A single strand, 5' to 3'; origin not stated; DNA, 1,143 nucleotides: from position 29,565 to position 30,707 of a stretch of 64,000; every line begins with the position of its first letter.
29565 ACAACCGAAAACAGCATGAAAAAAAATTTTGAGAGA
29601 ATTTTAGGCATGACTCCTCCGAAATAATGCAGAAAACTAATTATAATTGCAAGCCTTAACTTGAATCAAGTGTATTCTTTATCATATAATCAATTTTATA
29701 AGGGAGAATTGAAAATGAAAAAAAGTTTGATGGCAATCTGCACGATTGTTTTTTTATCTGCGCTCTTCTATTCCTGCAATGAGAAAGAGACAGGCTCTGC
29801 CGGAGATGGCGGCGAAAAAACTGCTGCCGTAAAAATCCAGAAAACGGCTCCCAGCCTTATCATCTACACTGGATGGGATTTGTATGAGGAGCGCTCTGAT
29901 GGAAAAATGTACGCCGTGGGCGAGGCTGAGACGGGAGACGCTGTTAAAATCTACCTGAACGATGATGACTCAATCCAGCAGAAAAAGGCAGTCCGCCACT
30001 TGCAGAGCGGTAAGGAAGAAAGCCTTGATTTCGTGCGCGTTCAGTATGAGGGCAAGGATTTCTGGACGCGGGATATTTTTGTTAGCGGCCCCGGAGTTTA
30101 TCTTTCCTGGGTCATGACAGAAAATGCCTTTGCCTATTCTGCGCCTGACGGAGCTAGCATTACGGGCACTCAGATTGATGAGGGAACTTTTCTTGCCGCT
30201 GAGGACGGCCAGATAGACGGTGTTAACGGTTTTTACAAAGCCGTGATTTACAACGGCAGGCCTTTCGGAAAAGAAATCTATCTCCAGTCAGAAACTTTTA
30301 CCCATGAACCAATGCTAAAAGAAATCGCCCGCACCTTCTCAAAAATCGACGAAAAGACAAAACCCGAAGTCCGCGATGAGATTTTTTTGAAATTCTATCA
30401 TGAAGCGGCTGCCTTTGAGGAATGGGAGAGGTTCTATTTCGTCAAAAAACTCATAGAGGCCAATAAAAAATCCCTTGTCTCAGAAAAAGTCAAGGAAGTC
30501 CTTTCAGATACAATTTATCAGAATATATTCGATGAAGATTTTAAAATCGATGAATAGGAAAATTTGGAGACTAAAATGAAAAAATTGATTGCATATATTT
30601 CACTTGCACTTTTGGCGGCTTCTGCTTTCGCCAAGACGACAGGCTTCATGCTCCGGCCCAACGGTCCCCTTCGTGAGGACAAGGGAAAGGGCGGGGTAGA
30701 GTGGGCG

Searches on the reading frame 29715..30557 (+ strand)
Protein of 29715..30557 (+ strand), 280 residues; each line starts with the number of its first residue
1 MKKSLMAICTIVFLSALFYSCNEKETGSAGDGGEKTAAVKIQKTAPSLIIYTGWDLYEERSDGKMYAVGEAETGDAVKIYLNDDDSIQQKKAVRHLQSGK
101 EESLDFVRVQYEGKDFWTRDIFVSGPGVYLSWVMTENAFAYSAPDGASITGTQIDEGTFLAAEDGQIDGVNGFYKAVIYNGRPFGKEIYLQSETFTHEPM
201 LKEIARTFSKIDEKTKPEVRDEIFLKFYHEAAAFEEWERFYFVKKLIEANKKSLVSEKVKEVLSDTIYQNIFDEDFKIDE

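Call 7: search_protein_families(library=pfam, proteins=[window:29715-30557:+], max_evalue=1)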
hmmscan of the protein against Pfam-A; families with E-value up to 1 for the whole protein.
window:29715-30557:+ (280 aa): 0 families

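Call 51: search_protein_families(library=ncbifam, proteins=[window:29715-30557:+], max_evalue=0.1)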
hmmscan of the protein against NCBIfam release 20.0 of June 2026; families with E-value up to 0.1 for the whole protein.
window:29715-30557:+ (280 aa): 1 family
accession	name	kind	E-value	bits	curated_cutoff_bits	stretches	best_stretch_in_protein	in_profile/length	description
NF053689.1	BamJ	equivalog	0.021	15.1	100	1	1-115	1-108/184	BamJ family beta-barrel-assembly machinery protein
